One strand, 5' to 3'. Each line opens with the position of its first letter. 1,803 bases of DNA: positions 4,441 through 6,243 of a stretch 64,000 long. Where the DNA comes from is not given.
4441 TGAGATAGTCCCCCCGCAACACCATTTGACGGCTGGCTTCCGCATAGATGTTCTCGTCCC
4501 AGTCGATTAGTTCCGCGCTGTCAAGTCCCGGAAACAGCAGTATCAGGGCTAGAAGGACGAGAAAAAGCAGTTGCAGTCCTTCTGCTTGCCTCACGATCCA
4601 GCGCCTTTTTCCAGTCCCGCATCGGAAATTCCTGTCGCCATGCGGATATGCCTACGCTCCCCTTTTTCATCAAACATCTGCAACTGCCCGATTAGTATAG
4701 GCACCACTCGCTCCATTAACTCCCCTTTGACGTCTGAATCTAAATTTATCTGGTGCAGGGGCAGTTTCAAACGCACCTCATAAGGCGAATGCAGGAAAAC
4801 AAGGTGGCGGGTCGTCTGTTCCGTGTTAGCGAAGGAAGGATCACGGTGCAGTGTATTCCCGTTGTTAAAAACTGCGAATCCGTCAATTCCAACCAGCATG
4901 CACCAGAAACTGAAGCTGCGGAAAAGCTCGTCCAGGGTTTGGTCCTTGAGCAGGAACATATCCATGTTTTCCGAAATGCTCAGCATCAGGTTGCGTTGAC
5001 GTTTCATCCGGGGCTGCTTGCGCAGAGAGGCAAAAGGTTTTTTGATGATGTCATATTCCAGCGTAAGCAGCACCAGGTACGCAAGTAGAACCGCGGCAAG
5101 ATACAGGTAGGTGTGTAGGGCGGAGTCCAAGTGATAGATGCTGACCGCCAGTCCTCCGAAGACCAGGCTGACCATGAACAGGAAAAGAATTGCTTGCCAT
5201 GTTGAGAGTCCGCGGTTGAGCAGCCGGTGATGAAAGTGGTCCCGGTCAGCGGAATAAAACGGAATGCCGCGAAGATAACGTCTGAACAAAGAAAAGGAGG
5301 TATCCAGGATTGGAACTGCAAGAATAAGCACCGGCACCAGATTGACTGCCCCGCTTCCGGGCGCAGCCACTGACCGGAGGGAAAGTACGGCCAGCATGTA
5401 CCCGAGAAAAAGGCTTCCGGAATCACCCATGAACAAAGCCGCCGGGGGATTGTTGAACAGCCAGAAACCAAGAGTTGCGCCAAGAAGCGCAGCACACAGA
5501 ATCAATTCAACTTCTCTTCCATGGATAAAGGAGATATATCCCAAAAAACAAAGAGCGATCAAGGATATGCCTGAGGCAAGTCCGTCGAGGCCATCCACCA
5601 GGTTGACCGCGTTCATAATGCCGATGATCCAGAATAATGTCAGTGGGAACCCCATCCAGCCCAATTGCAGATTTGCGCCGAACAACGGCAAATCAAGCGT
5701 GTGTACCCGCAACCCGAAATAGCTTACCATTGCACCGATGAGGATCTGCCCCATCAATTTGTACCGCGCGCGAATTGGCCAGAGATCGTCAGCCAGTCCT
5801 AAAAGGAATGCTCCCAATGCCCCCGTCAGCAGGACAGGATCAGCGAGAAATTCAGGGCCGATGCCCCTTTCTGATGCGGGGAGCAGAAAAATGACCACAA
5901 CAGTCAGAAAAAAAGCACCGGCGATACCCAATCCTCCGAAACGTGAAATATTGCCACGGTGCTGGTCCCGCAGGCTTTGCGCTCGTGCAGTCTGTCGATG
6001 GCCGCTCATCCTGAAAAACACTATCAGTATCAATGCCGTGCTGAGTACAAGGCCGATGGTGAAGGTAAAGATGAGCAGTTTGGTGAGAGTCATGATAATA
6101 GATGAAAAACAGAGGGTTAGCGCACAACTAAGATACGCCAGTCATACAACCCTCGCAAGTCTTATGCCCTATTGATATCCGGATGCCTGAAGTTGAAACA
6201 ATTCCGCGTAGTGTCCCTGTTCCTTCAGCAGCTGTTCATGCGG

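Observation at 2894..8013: Glycoconjugate module: ABC exporter + WecA-like phosphotransferase with novel C-terminal domain + ArnT/PMT_2-like transferase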

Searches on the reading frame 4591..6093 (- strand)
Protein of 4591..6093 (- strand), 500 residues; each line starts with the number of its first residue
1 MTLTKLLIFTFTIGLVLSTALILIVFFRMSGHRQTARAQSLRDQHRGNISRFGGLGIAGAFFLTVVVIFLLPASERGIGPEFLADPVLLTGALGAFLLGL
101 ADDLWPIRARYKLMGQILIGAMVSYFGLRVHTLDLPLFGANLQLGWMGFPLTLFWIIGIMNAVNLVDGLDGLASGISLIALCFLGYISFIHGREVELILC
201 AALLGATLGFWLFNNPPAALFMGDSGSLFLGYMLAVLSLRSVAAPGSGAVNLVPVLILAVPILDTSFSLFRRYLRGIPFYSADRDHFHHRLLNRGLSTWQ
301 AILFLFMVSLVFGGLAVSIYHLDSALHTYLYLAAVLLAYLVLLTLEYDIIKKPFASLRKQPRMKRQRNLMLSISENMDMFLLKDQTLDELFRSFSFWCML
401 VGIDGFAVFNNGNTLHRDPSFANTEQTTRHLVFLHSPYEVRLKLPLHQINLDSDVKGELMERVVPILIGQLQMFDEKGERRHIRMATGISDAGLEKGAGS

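Call 3: search_protein_families(library=pfam, proteins=[window:4591-6093:-], max_evalue=0.01)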
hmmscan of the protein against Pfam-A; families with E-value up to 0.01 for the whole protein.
window:4591-6093:- (500 aa): 1 family
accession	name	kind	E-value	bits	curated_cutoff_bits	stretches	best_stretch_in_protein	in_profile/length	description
PF00953.26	Glycos_transf_4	-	1.2e-43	149.3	27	1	87-240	3-158/160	Glycosyl transferase family 4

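Call 4: search_protein_families(library=ncbifam, proteins=[window:4591-6093:-], max_evalue=0.01)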
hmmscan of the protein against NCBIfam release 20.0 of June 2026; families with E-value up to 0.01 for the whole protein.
window:4591-6093:- (500 aa): 4 families
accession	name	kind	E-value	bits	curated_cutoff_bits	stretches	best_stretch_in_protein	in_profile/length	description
TIGR02380.1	ECA_wecA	exception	8.1e-37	127.1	326.05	1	15-343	7-333/346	UDP-N-acetylglucosamine--undecaprenyl-phosphate N-acetylglucosaminephosphotransferase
NF053644.1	MraY_archaea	equivalog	4.7e-28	98.5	450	1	110-316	151-339/340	pseudomurein biosynthesis MraY family phospho-N-acetylmuramoyl-pentapeptide-transferase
TIGR00445.1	mraY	equivalog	1.8e-21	76.9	192.05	1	53-240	34-244/321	phospho-N-acetylmuramoyl-pentapeptide-transferase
TIGR04154.1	archaeo_STT3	subfamily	0.0031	15.9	450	1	198-409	191-384/831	oligosaccharyl transferase, archaeosortase A system-associated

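Call 6: search_solved_structures(query=window:4591-6093:-, max_evalue=1)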
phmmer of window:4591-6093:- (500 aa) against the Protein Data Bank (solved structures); distinct sequences matched with E-value up to 1: 5.
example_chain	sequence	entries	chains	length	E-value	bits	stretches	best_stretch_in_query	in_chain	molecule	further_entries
9zno_A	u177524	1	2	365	3.2e-16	62.3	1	115-319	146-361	Phospho-N-acetylmuramoyl-pentapeptide-transferase (MraY)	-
4j72_A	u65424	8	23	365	3.6e-15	58.9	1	114-321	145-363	Phospho-N-acetylmuramoyl-pentapeptide-transferase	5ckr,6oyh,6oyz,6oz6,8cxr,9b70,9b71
5jnq_A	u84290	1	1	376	7.9e-14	54.4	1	8-263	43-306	Phospho-N-acetylmuramoyl-pentapeptide-transferase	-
8g01_A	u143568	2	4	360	1.2e-10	44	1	10-302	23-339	Phospho-N-acetylmuramoyl-pentapeptide-transferase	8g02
8tlu_A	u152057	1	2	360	1.6e-10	43.5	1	14-302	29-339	Phospho-N-acetylmuramoyl-pentapeptide-transferase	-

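Call 8: find_homologous_proteins(query=window:4591-6093:-, max_evalue=1e-10)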
Query window:4591-6093:- (500 aa): 3506 proteins with E <= 1e-10 among 8000 candidates; the best 120 are listed.
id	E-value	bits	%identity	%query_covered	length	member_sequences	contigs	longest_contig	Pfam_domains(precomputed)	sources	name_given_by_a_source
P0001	0.0e+0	1096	100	100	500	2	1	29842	PF00953.27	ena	-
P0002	1.6e-133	464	48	96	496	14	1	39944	PF00953.27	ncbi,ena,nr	ncbi:MAG: MraY family glycosyltransferase [SAR324 cluster bacterium]|nr:MraY family glycosyltransfer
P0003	1.6e-128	448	47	94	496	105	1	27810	PF00953.27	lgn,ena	-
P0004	1.7e-127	444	46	91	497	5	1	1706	PF00953.27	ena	-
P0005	2.5e-127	444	47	94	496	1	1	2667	PF00953.27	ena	-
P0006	7.2e-127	442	47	94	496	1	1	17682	PF00953.27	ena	-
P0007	3.0e-126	440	47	94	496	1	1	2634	PF00953.27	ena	-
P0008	3.9e-126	440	47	94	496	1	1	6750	PF00953.27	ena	-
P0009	4.0e-126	440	47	94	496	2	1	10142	PF00953.27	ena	-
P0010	7.8e-126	439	47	94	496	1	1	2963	PF00953.27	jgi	jgi:UDP-GlcNAc:undecaprenyl-phosphate GlcNAc-1-phosphate transferase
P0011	8.6e-126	439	46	94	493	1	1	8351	PF00953.27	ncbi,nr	ncbi:MAG TPA: hypothetical protein DDY54_01660, partial [Deltaproteobacteria bacterium]|nr:hypotheti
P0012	1.4e-125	438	47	95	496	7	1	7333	PF00953.27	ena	-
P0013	2.7e-125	437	46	95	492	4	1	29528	PF00953.27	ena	-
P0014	8.6e-124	432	44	98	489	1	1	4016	PF00953.27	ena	-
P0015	1.4e-122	428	44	95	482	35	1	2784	PF00953.27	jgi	-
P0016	1.7e-122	428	46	91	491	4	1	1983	PF00953.27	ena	-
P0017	7.3e-122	426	45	95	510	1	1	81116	PF00953.27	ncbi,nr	ncbi:MAG: undecaprenyl/decaprenyl-phosphate alpha-N-acetylglucosaminyl 1-phosphate transferase [SAR3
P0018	1.1e-120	422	44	95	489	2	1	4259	PF00953.27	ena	-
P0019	2.1e-120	421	44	95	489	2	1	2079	PF00953.27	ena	-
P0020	2.8e-120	420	46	93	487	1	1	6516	PF00953.27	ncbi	-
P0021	6.6e-120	419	45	94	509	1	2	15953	PF00953.27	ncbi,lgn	-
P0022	2.0e-119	418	45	95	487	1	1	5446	PF00953.27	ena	-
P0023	6.9e-119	416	45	94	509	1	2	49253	PF00953.27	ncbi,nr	ncbi:MAG: undecaprenyl/decaprenyl-phosphate alpha-N-acetylglucosaminyl 1-phosphate transferase [SAR3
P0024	1.1e-118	415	45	94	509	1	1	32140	PF00953.27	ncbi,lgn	-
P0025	2.2e-118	414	44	91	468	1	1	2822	PF00953.27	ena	-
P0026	2.9e-118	414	44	91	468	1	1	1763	PF00953.27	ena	-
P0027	4.5e-118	413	46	93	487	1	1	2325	PF00953.27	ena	-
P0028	5.8e-118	413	44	95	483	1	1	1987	PF00953.27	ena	-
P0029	8.3e-118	412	44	95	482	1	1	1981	PF00953.27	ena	-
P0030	1.5e-117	411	46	95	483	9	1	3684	PF00953.27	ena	-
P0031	2.4e-117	411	44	94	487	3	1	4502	PF00953.27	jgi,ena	-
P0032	3.3e-117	410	45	92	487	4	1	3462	PF00953.27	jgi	jgi:UDP-GlcNAc:undecaprenyl-phosphate GlcNAc-1-phosphate transferase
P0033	5.3e-117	410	45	93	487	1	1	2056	PF00953.27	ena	-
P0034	5.8e-117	410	43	93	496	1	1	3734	PF00953.27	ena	-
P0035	9.0e-117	409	44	97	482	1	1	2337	PF00953.27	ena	-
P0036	9.4e-117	409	44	95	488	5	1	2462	PF00953.27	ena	-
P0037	2.6e-116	407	45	93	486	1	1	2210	PF00953.27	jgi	-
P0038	3.4e-116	407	44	95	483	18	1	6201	PF00953.27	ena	-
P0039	5.4e-116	406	45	93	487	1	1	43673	PF00953.27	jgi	-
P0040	5.5e-116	406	44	95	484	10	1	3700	PF00953.27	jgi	-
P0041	6.1e-116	406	43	95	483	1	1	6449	PF00953.27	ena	-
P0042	6.4e-116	406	43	95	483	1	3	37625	PF00953.27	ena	-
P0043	7.1e-116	406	45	93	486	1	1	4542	PF00953.27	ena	-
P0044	8.4e-116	406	43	95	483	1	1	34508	PF00953.27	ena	-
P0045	8.6e-116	406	45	93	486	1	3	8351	PF00953.27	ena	-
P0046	1.1e-115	405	45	95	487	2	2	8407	PF00953.27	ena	-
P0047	1.8e-115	405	43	95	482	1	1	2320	PF00953.27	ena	-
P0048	2.0e-115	404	45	93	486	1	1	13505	PF00953.27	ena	-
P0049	2.3e-115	404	41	92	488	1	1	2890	PF00953.27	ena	-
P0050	2.9e-115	404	44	88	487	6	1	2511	PF00953.27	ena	-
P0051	3.6e-115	404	43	90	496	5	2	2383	PF00953.27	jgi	-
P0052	4.1e-115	403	43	95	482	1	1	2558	PF00953.27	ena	-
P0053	4.5e-115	403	43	97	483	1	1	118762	PF00953.27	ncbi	-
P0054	5.1e-115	403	43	93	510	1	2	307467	PF00953.27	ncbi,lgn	-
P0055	6.9e-115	403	44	93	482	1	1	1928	PF00953.27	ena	-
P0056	6.9e-115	403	43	91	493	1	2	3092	PF00953.27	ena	-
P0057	7.3e-115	403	45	93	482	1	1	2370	PF00953.27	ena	-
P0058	8.5e-115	402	43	95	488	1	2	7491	PF00953.27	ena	-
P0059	1.1e-114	402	44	95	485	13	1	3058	PF00953.27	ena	-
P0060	1.5e-114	402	42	96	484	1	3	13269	PF00953.27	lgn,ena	-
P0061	1.6e-114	402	43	95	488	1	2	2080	PF00953.27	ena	-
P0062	2.2e-114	401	43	92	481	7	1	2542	PF00953.27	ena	-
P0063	2.7e-114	401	41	98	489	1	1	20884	PF00953.27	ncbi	ncbi:MAG: MraY family glycosyltransferase [bacterium]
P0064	3.0e-114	401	44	87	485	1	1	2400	PF00953.27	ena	-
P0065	4.4e-114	400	43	91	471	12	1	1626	PF00953.27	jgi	jgi:UDP-GlcNAc:undecaprenyl-phosphate GlcNAc-1-phosphate transferase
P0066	4.9e-114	400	44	91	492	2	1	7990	PF00953.27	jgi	jgi:UDP-GlcNAc:undecaprenyl-phosphate GlcNAc-1-phosphate transferase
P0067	8.5e-114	399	42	92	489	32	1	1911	PF00953.27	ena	-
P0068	9.0e-114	399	43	96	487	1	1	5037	PF00953.27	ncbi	-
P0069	1.1e-113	399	43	91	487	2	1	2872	PF00953.27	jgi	-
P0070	1.5e-113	398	44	87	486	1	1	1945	PF00953.27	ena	-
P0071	1.6e-113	398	44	93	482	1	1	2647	PF00953.27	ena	-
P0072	2.2e-113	398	43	90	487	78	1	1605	PF00953.27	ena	-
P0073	2.7e-113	397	44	93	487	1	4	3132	PF00953.27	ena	-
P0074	3.9e-113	397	44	92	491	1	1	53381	PF00953.27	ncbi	-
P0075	4.5e-113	397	43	93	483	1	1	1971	PF00953.27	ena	-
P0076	1.0e-112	396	43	88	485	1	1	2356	PF00953.27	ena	-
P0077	1.5e-112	395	44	90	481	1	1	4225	PF00953.27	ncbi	-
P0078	1.7e-112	395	45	86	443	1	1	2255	PF00953.27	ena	-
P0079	1.8e-112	395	44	91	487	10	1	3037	PF00953.27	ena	-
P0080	3.7e-112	394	44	91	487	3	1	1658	PF00953.27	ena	-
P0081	5.0e-112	393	43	93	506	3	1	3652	PF00953.27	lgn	-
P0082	6.5e-112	393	43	90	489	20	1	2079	PF00953.27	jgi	-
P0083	7.3e-112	393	43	92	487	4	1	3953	PF00953.27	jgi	jgi:UDP-GlcNAc:undecaprenyl-phosphate GlcNAc-1-phosphate transferase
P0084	1.9e-111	391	44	92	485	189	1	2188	PF00953.27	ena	-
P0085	3.7e-111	390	45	85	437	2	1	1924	PF00953.27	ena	-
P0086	3.9e-111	390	42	97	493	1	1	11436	PF00953.27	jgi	-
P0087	1.9e-110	388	42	92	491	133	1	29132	PF00953.27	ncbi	-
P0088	2.3e-110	388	43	89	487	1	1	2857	PF00953.27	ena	-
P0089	7.6e-110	386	43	93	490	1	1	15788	PF00953.27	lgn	-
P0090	1.3e-109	385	44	92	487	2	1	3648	PF00953.27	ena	-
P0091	2.7e-109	384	42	92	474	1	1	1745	PF00953.27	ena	-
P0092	2.9e-109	384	43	95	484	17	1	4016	PF00953.27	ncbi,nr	ncbi:MAG: undecaprenyl/decaprenyl-phosphate alpha-N-acetylglucosaminyl 1-phosphate transferase [Cand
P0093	4.4e-109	384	44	84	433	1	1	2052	PF00953.27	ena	-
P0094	5.7e-109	383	43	89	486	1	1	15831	PF00953.27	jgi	jgi:UDP-GlcNAc:undecaprenyl-phosphate/decaprenyl-phosphate GlcNAc-1-phosphate transferase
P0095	1.3e-108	382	42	88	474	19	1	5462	PF00953.27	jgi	-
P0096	1.4e-108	382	43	84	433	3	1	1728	PF00953.27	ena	-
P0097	1.4e-108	382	42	95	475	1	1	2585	PF00953.27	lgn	-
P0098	1.4e-108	382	43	95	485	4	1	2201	PF00953.27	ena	-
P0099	1.9e-108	381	43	91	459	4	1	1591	PF00953.27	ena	-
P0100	4.2e-108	380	44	90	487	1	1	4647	PF00953.27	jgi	-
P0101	9.7e-108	379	42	92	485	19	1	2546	PF00953.27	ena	-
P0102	1.1e-107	379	42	92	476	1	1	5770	PF00953.27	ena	-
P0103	1.3e-107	379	43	88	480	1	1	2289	PF00953.27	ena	-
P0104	1.3e-107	379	43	95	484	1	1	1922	PF00953.27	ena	-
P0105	1.5e-107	379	42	88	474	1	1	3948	PF00953.27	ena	-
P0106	2.0e-107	378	44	84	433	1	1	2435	PF00953.27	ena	-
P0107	3.2e-107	377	42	88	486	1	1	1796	PF00953.27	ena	-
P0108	3.9e-107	377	43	93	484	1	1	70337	PF00953.27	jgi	jgi:UDP-GlcNAc:undecaprenyl-phosphate/decaprenyl-phosphate GlcNAc-1-phosphate transferase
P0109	7.6e-107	376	44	93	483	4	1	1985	PF00953.27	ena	-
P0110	9.6e-107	376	41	94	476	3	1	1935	PF00953.27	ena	-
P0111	1.1e-106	376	42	88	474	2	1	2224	PF00953.27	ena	-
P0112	1.2e-106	375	44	84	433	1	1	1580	PF00953.27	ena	-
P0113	3.8e-106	374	43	88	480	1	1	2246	PF00953.27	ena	-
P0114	4.1e-106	374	42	86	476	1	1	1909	PF00953.27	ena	-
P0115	4.2e-106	374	42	92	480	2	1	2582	PF00953.27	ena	-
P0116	6.4e-106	373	44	87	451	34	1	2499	PF00953.27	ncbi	-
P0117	1.1e-105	372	42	88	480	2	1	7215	PF00953.27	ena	-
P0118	1.2e-105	372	42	93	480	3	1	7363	PF00953.27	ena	-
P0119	1.4e-105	372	42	90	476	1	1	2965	PF00953.27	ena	-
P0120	2.3e-105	371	42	88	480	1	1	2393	PF00953.27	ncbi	-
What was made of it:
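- The same architecture appears in more than 100 independent homologues from many samples (call 8).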

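Call 16: find_related_loci(query=A1, collection=genome_contigs, flank=10000)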
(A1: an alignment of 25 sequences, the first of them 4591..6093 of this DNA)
Query A1 (500 aa) in genome_contigs; peptide patterns used: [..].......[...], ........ (x = any residue, [..] = any of these).
600 stretches matched a pattern (row limit reached: there are more); 596 encode a relative of the query (tblastn E <= 1e-3); the best 80 are kept; 80 distinct loci.
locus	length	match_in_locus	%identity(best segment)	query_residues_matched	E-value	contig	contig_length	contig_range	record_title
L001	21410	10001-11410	37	11-477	2e-74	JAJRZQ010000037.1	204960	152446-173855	MAG: bacterium isolate Dive96_bin4.205 k141_3848736, whole genome shotgun sequence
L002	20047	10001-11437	34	17-484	8e-65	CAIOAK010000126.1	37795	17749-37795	MAG: uncultured Anaeromyxobacter sp. isolate Ki1-2-7m_bin-406 genome assembly, contig: bin-406:126/213, whole genome sho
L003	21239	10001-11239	33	5-417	2e-56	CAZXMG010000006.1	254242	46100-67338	MAG TPA_asm: uncultured Polyangiaceae bacterium isolate SRP287051_co1_88 genome assembly, contig: NODE_77_length_254242_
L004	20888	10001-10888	39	42-336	3e-54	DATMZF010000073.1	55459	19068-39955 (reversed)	MAG TPA_asm: Rectinemataceae bacterium isolate SMAG_U13167 k141_150209, whole genome shotgun sequence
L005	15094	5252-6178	39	42-346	3e-54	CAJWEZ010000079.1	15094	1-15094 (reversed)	MAG TPA_asm: uncultured Spirochaeta sp. isolate ERR599032_bin.133_MetaBAT_v2.12.1_MAG genome assembly, contig: NODE_3948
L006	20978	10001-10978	38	42-369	2e-53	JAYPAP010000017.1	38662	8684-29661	MAG: Deltaproteobacteria bacterium isolate 139582_S183_rosella_bins.tsv.061 NODE_761_length_38662_cov_4.741498, whole ge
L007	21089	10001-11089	33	1-376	9e-54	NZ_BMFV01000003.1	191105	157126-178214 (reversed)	Pullulanibacillus pueri strain CGMCC 1.12777 sequence03, whole genome shotgun sequence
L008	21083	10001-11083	35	42-415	1e-51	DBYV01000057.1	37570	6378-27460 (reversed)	MAG TPA_asm: bacterium UBP6_UBA1177 isolate UBA1177 UBA1177_contig_1169, whole genome shotgun sequence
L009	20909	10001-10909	37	42-352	2e-51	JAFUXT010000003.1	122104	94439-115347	Bacterium isolate RGIG4922 Roe_deer_Rumen-3__c210, whole genome shotgun sequence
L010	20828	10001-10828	38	42-315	2e-51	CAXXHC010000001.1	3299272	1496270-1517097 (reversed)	MAG: Myxococcota bacterium isolate df99fd88-303e-4d73-b9e8-6fd6d014d839 genome assembly, contig: contig_1, whole genome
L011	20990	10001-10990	37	42-364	6e-51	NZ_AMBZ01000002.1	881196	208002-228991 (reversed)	Paenibacillus alvei DSM 29 PAV_2c, whole genome shotgun sequence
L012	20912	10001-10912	40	42-339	2e-50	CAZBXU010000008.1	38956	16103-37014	MAG TPA_asm: uncultured Spirochaetaceae bacterium isolate SRP214966_co5_300 genome assembly, contig: NODE_599_length_389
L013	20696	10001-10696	43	97-322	1e-50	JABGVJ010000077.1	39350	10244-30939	MAG: bacterium isolate SI034_bin25 k141_150207, whole genome shotgun sequence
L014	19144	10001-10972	34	28-368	2e-50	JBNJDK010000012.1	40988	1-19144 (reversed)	MAG: Bacillota bacterium isolate Y23_45dBSd4.bin.61 NODE_170_length_40988_cov_18.795128, whole genome shotgun sequence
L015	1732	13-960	35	42-365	2e-51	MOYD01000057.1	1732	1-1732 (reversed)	MAG: Candidatus Gastranaerophilales bacterium Zag_111 Contig_8502, whole genome shotgun sequence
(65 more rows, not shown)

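Call 18: find_encoding_contigs(protein=P0002, flank=8000, max_places=2)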
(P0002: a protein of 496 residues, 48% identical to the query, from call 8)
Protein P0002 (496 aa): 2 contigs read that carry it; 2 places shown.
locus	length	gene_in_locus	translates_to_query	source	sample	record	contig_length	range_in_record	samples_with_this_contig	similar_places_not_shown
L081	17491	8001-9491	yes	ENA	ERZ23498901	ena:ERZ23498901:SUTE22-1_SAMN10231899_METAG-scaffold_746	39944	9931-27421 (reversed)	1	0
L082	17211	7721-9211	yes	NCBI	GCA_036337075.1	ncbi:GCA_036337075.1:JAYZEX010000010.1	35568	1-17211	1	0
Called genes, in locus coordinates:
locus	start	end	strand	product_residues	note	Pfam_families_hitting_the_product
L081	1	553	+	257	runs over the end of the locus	PF00460:Flg_bb_rod (weak), PF22692:LlgE_F_G_D1, PF06429:Flg_bbr_C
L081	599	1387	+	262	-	PF00460:Flg_bb_rod, PF22692:LlgE_F_G_D1, PF06429:Flg_bbr_C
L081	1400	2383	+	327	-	PF08666:SAF (weak), PF13144:ChapFlgA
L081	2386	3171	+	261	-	PF02107:FlgH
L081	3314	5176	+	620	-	PF00691:OmpA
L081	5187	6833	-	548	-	PF01039:Carboxyl_trans, PF03255:ACCA (faint)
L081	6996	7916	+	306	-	PF00551:Formyl_trans_N, PF02911:Formyl_trans_C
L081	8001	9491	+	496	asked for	PF00953:Glycos_transf_4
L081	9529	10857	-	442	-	PF01464:SLT (faint)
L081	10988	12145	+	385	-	PF08331:QueG_DUF1730, PF14697:Fer4_21 (faint), PF00037:Fer4 (faint), PF13484:Fer4_16, PF13646:HEAT_2, PF03130:HEAT_PBS (faint), PF13513:HEAT_EZ (weak)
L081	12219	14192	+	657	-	PF13509:S1_2 (faint), PF21710:Spt6_S1 (faint), PF00575:S1, PF23459:S1_RRP5 (weak), PF00575:S1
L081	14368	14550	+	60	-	-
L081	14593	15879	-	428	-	PF02518:HATPase_c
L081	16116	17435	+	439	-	PF05221:AdoHcyase, PF00670:AdoHcyase_NAD, PF02826:2-Hacid_dh_C (weak), PF07991:KARI_N (weak)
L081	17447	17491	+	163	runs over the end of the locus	PF01613:Flavin_Reduct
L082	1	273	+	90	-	PF06429:Flg_bbr_C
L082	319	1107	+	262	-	PF00460:Flg_bb_rod, PF22692:LlgE_F_G_D1, PF06429:Flg_bbr_C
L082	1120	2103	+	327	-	PF08666:SAF (weak), PF13144:ChapFlgA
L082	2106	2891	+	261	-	PF02107:FlgH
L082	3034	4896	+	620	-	PF00691:OmpA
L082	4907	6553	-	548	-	PF01039:Carboxyl_trans, PF03255:ACCA (faint)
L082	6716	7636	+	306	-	PF00551:Formyl_trans_N, PF02911:Formyl_trans_C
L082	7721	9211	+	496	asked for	PF00953:Glycos_transf_4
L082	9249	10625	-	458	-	PF01464:SLT (faint)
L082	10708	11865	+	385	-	PF08331:QueG_DUF1730, PF14697:Fer4_21 (faint), PF00037:Fer4 (faint), PF13484:Fer4_16, PF13646:HEAT_2, PF03130:HEAT_PBS (faint), PF13513:HEAT_EZ (weak)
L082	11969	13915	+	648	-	PF13509:S1_2 (faint), PF21710:Spt6_S1 (faint), PF00575:S1, PF23459:S1_RRP5 (weak), PF00575:S1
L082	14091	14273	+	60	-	-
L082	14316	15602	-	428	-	PF02518:HATPase_c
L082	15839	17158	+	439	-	PF05221:AdoHcyase, PF00670:AdoHcyase_NAD, PF02826:2-Hacid_dh_C (weak), PF07991:KARI_N (weak)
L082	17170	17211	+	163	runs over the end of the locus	PF01613:Flavin_Reduct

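Call 19: find_encoding_contigs(protein=P0017, flank=8000, max_places=2)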
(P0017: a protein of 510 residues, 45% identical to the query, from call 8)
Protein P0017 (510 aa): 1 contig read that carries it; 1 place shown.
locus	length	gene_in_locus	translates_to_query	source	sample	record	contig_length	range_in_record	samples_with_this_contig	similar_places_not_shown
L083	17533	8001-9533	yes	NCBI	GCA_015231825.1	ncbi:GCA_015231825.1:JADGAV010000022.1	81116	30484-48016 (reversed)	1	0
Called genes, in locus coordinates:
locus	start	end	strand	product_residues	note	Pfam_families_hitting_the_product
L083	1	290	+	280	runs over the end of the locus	PF00702:Hydrolase, PF13419:HAD_2 (weak)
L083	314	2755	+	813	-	PF00890:FAD_binding_2 (weak), PF01266:DAO, PF07992:Pyr_redox_2 (faint), PF13450:NAD_binding_8 (weak), PF13738:Pyr_redox_3 (faint), PF16350:FAO_M, PF01571:GCV_T, PF08669:GCV_T_C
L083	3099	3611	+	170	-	PF10263:SprT-like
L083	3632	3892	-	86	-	-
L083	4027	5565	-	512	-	PF00072:Response_reg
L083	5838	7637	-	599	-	PF00009:GTP_EFTU, PF03144:GTP_EFTU_D2, PF14492:EFG_III (faint), PF00679:EFG_C, PF06421:LepA_C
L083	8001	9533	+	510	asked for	PF00953:Glycos_transf_4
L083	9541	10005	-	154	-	PF09500:YiiD_C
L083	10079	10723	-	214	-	PF00406:ADK, PF13207:AAA_17, PF05191:ADK_lid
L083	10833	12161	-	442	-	PF00171:Aldedh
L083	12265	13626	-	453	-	PF00005:ABC_tran, PF13304:AAA_21 (weak), PF14524:Wzt_C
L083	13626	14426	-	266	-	PF01061:ABC2_membrane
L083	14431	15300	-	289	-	PF01073:3Beta_HSD (weak), PF01370:Epimerase, PF02719:Polysacc_synt_2, PF04321:RmlD_sub_bind, PF16363:GDP_Man_Dehyd, PF07993:NAD_binding_4 (weak)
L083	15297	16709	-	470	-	PF03841:SelA, PF01053:Cys_Met_Meta_PP (weak), PF00266:Aminotran_5 (weak)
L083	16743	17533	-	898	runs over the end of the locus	PF10150:RNase_E_G, PF20833:RNase_E_G_Thio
